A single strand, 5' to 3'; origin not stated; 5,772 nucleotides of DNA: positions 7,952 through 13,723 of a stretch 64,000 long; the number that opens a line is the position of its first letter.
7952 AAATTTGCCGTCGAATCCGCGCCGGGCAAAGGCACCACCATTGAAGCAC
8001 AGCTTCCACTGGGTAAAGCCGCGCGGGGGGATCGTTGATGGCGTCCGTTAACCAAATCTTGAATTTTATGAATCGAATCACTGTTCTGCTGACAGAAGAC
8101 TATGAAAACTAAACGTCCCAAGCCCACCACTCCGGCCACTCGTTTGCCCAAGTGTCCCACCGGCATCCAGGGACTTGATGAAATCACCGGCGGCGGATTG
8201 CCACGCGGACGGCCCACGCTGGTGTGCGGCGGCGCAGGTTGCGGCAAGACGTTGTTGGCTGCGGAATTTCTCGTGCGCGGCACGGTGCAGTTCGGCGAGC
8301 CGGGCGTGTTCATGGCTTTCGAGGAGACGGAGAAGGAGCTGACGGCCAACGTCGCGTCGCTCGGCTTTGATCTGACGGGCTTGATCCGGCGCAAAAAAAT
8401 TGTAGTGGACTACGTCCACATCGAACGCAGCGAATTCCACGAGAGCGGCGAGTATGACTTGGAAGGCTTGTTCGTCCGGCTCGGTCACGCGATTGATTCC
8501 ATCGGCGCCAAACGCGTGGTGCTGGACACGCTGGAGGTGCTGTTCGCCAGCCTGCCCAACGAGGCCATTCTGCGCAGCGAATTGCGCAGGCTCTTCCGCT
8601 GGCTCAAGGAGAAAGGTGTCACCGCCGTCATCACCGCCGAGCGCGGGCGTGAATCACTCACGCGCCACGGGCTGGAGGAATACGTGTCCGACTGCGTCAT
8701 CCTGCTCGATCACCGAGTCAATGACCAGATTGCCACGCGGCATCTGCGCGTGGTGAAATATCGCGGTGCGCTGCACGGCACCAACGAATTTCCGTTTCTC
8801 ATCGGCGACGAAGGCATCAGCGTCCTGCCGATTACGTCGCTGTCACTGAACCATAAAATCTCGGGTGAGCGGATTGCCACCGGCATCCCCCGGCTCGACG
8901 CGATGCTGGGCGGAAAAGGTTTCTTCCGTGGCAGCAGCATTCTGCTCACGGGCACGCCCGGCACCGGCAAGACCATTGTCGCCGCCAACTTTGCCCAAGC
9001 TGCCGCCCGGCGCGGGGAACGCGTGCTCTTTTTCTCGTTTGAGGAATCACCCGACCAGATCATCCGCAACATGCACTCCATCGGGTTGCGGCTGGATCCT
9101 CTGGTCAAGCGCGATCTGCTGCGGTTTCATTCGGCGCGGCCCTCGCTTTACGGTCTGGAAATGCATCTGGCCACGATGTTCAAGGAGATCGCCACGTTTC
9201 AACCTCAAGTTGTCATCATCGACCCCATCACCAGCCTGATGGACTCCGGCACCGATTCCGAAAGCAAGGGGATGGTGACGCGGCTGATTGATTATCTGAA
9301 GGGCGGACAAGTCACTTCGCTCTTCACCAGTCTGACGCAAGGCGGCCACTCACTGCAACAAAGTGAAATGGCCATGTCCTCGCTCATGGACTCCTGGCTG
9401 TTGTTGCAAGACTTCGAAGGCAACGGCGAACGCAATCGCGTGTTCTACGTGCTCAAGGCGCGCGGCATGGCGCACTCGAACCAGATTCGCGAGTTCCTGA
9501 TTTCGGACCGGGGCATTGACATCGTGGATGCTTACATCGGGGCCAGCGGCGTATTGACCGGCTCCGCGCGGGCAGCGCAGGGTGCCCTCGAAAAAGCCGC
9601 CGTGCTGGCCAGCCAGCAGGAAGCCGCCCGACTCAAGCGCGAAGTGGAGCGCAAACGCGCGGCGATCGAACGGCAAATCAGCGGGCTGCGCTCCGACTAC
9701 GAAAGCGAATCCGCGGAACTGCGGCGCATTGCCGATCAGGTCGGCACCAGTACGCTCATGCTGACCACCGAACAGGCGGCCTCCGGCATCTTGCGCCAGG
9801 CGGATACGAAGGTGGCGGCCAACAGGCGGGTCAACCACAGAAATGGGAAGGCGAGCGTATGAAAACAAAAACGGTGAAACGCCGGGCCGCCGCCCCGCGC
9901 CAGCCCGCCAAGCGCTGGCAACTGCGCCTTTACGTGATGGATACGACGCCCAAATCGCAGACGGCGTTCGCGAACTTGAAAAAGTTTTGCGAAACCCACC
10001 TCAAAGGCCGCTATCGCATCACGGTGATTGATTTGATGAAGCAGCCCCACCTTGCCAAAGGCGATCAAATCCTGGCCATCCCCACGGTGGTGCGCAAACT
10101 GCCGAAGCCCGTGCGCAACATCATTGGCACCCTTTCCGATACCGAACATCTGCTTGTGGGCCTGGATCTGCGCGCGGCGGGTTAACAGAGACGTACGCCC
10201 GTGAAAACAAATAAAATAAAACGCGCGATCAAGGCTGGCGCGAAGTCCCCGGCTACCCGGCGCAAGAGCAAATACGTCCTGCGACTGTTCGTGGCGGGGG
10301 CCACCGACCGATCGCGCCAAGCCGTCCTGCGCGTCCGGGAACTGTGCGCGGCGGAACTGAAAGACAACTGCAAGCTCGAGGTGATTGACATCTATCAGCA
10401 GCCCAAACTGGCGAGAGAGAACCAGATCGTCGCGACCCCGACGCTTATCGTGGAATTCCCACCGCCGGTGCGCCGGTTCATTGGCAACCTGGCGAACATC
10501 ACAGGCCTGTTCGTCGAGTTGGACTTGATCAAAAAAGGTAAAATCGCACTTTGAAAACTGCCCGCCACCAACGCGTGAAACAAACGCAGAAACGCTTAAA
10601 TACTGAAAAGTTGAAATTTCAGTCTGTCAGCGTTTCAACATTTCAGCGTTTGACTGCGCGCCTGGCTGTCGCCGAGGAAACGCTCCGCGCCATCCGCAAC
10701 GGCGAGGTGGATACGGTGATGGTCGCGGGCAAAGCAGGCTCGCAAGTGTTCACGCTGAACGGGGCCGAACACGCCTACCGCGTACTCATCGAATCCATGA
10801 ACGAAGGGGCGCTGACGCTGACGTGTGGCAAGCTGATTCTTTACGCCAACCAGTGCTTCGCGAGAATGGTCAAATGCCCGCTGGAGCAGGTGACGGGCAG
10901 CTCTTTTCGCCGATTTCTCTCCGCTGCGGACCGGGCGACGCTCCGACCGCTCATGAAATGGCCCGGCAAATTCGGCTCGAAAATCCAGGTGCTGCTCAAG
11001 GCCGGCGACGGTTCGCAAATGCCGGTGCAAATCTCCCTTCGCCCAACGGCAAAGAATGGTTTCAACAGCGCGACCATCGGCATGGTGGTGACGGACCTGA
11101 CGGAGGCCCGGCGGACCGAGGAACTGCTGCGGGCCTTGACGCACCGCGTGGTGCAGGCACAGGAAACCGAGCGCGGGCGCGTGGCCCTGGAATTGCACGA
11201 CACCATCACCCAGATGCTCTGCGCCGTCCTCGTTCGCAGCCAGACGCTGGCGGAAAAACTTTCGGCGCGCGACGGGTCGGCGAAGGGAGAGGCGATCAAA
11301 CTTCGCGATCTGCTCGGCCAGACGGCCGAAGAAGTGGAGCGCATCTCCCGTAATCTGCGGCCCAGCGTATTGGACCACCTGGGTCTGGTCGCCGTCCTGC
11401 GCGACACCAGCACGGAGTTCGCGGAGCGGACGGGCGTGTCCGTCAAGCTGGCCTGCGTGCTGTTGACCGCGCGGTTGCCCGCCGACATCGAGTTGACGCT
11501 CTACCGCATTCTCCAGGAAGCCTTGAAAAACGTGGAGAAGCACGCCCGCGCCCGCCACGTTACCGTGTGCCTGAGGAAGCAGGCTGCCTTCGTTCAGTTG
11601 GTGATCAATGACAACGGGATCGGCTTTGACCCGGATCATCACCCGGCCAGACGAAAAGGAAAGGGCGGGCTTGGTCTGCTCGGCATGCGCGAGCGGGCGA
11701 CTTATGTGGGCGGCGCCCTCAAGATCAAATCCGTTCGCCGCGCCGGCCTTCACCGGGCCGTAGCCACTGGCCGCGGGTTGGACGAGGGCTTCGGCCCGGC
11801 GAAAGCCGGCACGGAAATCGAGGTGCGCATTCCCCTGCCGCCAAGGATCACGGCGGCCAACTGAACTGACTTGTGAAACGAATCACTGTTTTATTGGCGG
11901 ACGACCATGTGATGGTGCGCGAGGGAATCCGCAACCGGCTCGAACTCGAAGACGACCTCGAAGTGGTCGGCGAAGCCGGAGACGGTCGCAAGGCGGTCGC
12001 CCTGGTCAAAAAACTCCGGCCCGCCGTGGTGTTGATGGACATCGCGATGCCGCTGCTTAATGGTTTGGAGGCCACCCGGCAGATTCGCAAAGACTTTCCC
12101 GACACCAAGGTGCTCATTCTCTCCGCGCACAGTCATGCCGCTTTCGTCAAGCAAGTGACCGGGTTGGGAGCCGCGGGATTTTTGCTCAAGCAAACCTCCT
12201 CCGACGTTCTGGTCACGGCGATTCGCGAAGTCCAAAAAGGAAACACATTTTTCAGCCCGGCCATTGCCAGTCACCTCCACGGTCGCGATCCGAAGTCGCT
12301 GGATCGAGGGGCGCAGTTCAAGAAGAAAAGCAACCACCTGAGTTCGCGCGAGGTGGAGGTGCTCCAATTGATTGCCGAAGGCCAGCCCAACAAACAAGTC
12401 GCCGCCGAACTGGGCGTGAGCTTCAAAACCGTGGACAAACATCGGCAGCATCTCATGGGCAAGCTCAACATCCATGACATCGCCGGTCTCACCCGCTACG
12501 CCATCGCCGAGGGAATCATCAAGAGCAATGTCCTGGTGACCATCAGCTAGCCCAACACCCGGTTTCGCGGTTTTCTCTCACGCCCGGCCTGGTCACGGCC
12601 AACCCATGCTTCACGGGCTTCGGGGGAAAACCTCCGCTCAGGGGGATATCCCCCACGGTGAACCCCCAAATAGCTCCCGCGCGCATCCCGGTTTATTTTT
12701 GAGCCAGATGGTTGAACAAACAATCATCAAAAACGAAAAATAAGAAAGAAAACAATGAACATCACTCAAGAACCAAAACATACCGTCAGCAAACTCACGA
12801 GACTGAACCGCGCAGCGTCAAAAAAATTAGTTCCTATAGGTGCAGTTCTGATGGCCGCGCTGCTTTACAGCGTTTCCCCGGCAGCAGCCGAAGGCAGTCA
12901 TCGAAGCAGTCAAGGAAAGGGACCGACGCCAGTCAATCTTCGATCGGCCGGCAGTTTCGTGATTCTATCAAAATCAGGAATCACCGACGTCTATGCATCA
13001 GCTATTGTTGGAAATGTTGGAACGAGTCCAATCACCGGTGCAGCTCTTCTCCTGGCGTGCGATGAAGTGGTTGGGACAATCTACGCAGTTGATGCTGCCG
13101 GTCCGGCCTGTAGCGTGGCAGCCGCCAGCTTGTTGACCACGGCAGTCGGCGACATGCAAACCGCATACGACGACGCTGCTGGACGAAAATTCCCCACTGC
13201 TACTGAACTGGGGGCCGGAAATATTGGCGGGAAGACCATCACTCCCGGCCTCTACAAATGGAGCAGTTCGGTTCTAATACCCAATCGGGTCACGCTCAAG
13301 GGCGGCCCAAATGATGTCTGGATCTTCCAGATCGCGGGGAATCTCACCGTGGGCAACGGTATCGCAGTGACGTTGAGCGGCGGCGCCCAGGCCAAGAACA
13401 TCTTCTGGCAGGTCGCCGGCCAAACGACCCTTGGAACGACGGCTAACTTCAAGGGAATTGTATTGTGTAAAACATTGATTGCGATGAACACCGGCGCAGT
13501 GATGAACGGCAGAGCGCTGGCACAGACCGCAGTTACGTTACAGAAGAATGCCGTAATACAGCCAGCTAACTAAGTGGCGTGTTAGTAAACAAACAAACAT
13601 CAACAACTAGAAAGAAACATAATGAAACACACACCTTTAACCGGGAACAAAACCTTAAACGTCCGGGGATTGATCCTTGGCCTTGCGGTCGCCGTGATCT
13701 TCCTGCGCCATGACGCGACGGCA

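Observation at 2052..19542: A conserved box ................(A/G)GC marks at least eight upstream regions in the first 20 kb and is absent (as a complete site) from the other 44 kb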

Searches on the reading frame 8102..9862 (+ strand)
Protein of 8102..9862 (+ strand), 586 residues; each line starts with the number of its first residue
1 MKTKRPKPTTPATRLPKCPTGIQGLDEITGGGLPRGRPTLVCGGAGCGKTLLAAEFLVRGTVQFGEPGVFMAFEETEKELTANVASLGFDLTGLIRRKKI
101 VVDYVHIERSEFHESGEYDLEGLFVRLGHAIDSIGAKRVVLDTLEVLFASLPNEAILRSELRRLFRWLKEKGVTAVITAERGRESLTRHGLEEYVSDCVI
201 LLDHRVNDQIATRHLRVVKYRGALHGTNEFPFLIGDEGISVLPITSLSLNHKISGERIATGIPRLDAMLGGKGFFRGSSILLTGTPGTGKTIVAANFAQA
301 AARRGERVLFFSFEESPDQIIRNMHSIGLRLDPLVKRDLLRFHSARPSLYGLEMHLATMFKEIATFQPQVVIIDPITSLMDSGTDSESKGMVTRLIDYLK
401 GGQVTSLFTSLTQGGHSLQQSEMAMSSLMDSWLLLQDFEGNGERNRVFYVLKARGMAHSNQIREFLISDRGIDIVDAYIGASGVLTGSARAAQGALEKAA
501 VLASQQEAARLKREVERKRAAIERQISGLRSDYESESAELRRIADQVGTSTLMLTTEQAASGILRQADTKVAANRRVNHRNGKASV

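Call 18: search_protein_families(library=pfam, proteins=[window:8102-9862:+], max_evalue=0.01)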
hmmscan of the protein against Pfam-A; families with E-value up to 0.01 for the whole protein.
window:8102-9862:+ (586 aa): 29 families (the best 25 are shown)
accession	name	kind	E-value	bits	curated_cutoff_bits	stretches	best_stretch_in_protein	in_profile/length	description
PF06745.19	ATPase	-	1.7e-110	368.3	26.6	2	18-244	1-229/231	KaiC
PF13481.12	AAA_25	-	1e-20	74.6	27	2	272-399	27-173/195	AAA domain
PF03796.21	DnaB_C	-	1.6e-12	47.8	27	1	258-326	2-69/255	DnaB-like helicase C terminal domain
PF00004.35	AAA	-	2.3e-09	38.2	21.2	1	280-404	1-97/131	ATPase family associated with various cellular activities (AAA)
PF13401.12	AAA_22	-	2.1e-08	35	27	1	278-379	6-96/130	AAA domain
PF13191.12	AAA_16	-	2.1e-07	32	32.6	1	275-320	22-63/167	AAA ATPase domain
PF01695.23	IstB_IS21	-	2.1e-07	31.1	24.1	1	278-315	93-130/238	IstB-like ATP binding protein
PF00154.27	RecA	-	4.4e-07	30.1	27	0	17-94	32-107/262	recA bacterial DNA recombination protein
PF24883.2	NPHP3_N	-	1.8e-06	28.7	24.8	1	280-340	25-91/164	Nephrocystin 3, N-terminal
PF05729.18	NACHT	-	2.9e-06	27.6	26.7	0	280-385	3-99/167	NACHT domain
PF13479.12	AAA_24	-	6.9e-06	26.5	27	1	278-321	3-38/195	AAA domain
PF13521.12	AAA_28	-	1.6e-05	25.6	27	0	280-300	2-22/164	AAA domain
PF09848.15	SLFN-g3_helicase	-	2.1e-05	24.4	24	0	280-321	4-47/354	Schlafen group 3, DNA/RNA helicase domain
PF12775.13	AAA_7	-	4.2e-05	23.6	25.8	0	277-314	33-70/181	P-loop containing dynein motor region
PF13245.12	AAA_19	-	5.4e-05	23.8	25.1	0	278-312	12-48/134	AAA domain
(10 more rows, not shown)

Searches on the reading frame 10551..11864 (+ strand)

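Call 18: search_protein_families(library=pfam, proteins=[window:10551-11864:+], max_evalue=0.01)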
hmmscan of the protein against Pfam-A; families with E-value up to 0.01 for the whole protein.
window:10551-11864:+ (437 aa): 7 families
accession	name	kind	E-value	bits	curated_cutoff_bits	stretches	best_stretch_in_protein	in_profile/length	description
PF02518.31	HATPase_c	-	2.5e-13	50.9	26.4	1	314-430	3-110/111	Histidine kinase-, DNA gyrase B-, and HSP90-like ATPase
PF07730.19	HisKA_3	-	4.4e-10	40.4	24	1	207-274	1-68/68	Histidine kinase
PF13426.13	PAS_9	-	9.6e-07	29.5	27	1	93-185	11-103/103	PAS domain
PF13581.12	HATPase_c_2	-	1.7e-06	28.5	27.4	1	300-379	15-105/127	Histidine kinase-like ATPase domain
PF08448.16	PAS_4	-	0.00015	22.4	23.1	1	96-188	17-110/110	PAS fold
PF00989.32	PAS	-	0.0003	21.2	22.6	1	76-135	3-62/113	PAS fold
PF13188.13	PAS_8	-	0.00065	20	21.8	1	76-123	3-47/65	PAS domain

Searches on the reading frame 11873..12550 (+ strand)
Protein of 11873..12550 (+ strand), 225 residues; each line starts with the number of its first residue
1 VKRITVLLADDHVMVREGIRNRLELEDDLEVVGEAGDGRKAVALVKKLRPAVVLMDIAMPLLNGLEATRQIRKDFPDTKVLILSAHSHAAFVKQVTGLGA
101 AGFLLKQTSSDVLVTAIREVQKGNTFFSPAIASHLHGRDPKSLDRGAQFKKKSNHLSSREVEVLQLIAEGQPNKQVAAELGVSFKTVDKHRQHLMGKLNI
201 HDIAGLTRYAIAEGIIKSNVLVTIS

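Call 7: search_protein_families(library=pfam, proteins=[window:11873-12550:+], max_evalue=0.01)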
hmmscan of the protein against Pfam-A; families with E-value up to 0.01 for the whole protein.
window:11873-12550:+ (225 aa): 8 families
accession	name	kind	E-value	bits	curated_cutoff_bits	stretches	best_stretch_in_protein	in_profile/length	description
PF00072.30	Response_reg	-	2.1e-27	95.9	30.2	1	6-118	1-111/111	Response regulator receiver domain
PF00196.25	GerE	-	5.2e-19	68.1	23.5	1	155-210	2-57/57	Bacterial regulatory proteins, luxR family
PF13384.12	HTH_23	-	3.2e-05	24.1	24.6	1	161-193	8-40/50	Homeodomain-like domain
PF08281.18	Sigma70_r4_2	-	0.00068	19.7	25.7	1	154-193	9-49/54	Sigma-70, region 4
PF13518.12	HTH_28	-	0.00075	20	25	1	162-192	4-34/52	Helix-turn-helix domain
PF13551.12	HTH_29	-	0.0012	19.3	28.1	0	162-191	3-33/64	Winged helix-turn helix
PF02796.21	HTH_7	-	0.0037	17.8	23.8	0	162-187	13-38/45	Helix-turn-helix domain of resolvase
PF13936.12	HTH_38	-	0.0099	16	27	0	155-189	4-39/44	Helix-turn-helix domain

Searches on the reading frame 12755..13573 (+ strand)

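Call 7: search_protein_families(library=pfam, proteins=[window:12755-13573:+], max_evalue=0.01)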
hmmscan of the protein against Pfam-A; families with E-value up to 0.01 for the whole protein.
window:12755-13573:+ (272 aa): 1 family
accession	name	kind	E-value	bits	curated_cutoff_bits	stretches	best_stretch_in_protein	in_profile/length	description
PF11999.13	Ice_binding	-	3.8e-65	219.9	28.7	1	70-267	1-207/208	Ice-binding-like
